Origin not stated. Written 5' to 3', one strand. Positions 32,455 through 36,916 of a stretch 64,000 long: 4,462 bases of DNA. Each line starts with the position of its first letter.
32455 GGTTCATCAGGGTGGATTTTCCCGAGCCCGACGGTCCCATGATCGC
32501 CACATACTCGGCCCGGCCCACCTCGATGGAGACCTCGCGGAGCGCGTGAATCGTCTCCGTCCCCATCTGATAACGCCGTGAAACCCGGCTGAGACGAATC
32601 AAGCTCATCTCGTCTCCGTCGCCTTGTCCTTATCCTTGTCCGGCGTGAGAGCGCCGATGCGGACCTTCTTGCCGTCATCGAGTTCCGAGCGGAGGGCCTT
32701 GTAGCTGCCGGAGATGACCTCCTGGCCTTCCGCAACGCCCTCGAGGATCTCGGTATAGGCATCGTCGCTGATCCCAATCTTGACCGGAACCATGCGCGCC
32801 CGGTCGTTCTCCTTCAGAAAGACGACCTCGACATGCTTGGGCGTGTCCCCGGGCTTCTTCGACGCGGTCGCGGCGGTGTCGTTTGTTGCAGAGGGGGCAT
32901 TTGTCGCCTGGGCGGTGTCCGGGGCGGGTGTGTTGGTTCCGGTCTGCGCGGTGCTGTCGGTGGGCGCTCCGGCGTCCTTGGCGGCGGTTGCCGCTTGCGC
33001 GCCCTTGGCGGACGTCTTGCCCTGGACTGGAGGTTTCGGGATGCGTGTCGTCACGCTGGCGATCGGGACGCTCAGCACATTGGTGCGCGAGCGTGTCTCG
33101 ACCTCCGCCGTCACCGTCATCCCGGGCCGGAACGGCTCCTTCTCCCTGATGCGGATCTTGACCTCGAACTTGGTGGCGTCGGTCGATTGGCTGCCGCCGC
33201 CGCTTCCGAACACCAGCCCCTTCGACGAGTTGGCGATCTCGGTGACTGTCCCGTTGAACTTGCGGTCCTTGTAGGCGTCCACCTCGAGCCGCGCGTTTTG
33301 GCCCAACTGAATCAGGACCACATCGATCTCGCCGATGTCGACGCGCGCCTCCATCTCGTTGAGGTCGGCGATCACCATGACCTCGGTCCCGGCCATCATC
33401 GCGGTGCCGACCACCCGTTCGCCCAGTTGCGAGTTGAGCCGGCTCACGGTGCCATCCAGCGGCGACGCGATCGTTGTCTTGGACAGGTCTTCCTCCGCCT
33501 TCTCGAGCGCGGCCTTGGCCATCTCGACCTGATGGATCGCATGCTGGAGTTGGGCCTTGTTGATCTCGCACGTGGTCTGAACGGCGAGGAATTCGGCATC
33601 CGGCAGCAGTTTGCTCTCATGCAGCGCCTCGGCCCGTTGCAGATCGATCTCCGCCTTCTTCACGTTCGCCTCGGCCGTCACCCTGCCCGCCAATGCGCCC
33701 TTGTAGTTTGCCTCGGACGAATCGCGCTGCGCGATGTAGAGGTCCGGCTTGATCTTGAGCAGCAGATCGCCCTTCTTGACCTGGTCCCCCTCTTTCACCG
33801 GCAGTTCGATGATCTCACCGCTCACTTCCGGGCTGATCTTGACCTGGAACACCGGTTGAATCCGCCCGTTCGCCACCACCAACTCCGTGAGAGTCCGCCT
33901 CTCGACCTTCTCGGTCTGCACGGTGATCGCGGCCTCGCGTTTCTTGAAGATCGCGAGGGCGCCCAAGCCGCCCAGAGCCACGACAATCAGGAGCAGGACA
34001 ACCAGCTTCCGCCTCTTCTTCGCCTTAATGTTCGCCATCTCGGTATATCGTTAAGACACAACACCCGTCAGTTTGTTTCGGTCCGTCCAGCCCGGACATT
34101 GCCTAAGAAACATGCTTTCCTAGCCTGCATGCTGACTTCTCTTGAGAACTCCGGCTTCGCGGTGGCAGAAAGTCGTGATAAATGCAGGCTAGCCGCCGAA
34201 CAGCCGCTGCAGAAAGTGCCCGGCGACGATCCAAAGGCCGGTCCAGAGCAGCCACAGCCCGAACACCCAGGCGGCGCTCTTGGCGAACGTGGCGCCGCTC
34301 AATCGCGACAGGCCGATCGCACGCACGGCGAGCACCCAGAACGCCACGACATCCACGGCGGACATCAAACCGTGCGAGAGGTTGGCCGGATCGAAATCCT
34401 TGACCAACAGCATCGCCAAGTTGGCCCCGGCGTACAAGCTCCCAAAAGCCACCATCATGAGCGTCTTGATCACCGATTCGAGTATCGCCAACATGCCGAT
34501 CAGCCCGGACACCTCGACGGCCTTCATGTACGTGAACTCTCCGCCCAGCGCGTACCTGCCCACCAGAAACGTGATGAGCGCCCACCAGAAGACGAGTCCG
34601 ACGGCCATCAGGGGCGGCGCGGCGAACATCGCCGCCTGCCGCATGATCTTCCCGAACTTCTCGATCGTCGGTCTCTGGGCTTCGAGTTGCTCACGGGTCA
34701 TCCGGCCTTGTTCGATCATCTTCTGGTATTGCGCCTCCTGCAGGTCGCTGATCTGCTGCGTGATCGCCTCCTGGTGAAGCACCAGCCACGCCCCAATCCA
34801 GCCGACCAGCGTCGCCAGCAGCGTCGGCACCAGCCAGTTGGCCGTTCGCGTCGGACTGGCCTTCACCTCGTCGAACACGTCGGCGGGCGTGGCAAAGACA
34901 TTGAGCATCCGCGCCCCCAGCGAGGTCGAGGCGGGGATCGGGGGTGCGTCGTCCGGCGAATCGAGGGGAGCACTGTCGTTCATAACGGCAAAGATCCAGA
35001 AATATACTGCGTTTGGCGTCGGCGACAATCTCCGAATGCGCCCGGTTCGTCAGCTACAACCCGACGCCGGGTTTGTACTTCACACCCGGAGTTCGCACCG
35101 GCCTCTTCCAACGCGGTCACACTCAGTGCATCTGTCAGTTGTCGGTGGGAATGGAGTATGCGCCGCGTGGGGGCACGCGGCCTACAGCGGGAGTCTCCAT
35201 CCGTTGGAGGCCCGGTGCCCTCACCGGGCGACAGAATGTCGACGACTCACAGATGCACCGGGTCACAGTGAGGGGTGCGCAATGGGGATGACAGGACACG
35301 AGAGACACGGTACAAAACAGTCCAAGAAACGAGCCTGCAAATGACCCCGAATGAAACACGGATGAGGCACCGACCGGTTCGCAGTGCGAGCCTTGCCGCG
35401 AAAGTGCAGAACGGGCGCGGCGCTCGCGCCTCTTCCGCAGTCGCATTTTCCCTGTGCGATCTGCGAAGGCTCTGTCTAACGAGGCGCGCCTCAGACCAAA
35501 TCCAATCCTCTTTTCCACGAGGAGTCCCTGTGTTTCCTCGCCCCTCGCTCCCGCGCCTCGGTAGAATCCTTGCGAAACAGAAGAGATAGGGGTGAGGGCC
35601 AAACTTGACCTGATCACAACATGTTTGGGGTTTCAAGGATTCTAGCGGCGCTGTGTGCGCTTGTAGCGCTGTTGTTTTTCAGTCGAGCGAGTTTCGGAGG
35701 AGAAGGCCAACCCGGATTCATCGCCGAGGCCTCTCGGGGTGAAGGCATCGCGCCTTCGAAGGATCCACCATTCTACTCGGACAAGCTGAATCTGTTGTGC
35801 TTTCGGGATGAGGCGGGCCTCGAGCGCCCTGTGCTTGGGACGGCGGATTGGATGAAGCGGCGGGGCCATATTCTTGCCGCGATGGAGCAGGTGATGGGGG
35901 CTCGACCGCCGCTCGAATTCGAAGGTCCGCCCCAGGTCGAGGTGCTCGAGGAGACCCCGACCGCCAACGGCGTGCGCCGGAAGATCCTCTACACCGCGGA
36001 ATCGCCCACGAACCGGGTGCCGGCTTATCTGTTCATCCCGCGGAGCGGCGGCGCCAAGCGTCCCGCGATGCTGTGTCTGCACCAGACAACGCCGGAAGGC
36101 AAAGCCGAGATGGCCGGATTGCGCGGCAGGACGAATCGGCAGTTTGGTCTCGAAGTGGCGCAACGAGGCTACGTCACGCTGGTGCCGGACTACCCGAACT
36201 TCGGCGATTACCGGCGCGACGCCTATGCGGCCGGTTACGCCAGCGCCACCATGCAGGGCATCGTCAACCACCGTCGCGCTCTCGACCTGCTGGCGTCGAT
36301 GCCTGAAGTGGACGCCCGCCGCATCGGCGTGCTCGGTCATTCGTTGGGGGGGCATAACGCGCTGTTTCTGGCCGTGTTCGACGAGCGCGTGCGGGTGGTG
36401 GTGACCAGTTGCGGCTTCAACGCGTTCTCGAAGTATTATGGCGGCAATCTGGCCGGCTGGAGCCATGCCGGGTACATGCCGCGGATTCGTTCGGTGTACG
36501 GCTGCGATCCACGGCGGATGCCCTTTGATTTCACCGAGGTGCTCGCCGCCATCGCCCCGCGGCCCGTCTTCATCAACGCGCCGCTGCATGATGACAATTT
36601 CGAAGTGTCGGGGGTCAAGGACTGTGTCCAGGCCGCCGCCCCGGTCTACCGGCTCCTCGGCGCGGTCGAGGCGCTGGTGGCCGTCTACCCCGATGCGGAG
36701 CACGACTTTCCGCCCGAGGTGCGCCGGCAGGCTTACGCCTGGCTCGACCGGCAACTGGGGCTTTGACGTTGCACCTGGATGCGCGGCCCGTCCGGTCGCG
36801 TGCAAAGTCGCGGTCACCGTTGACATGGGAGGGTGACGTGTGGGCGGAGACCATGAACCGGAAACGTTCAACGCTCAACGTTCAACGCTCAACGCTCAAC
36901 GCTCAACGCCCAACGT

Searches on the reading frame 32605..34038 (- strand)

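Call 77: search_protein_families(library=pfam, proteins=[window:32605-34038:-])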
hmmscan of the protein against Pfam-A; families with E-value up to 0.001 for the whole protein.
window:32605-34038:- (477 aa): 5 families
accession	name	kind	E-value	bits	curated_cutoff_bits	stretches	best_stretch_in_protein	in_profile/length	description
PF16576.10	HlyD_D23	-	3e-18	66.3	30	1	65-269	19-185/214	Barrel-sandwich domain of CusB or HlyD membrane-fusion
PF13437.12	HlyD_3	-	4.4e-14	53.5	22.2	1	189-306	1-106/106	HlyD family secretion protein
PF13533.13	Biotin_lipoyl_2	-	2.6e-10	40.3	29.8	1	66-96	1-31/32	Biotin-lipoyl like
PF00364.28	Biotin_lipoyl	-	8.8e-05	22.7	22.1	0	65-96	42-73/73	Biotin-requiring enzyme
PF02321.23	OEP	-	0.0006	20.1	22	0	110-180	114-184/187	Outer membrane efflux protein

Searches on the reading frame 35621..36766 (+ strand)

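Call 77: search_protein_families(library=pfam, proteins=[window:35621-36766:+])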
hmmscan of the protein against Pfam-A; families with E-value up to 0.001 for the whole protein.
window:35621-36766:+ (381 aa): 8 families
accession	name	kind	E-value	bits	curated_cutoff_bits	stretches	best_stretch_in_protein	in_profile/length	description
PF22244.2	GCE_fung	-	1.5e-11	45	27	2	218-262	88-134/231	Glucuronyl esterase, fungi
PF00326.27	Peptidase_S9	-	2.4e-08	34.2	22.6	1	179-380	10-211/213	Prolyl oligopeptidase family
PF01738.24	DLH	-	4.8e-08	33.3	21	1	163-265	21-129/217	Dienelactone hydrolase family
PF12697.13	Abhydrolase_6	-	5.7e-07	30.9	26.3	1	180-325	24-140/217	Alpha/beta hydrolase family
PF08840.17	BAAT_C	-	3.5e-05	24.4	20.9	1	219-270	8-59/210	BAAT / Acyl-CoA thioester hydrolase C terminal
PF05448.18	AXE1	-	0.0003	20.1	21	1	218-266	161-209/321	Acetyl xylan esterase (AXE1)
PF00561.26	Abhydrolase_1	-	0.00032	20.9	25.8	1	180-272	24-115/245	alpha/beta hydrolase fold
PF12715.13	Abhydrolase_7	-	0.0009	19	21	0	217-321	209-313/388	Abhydrolase family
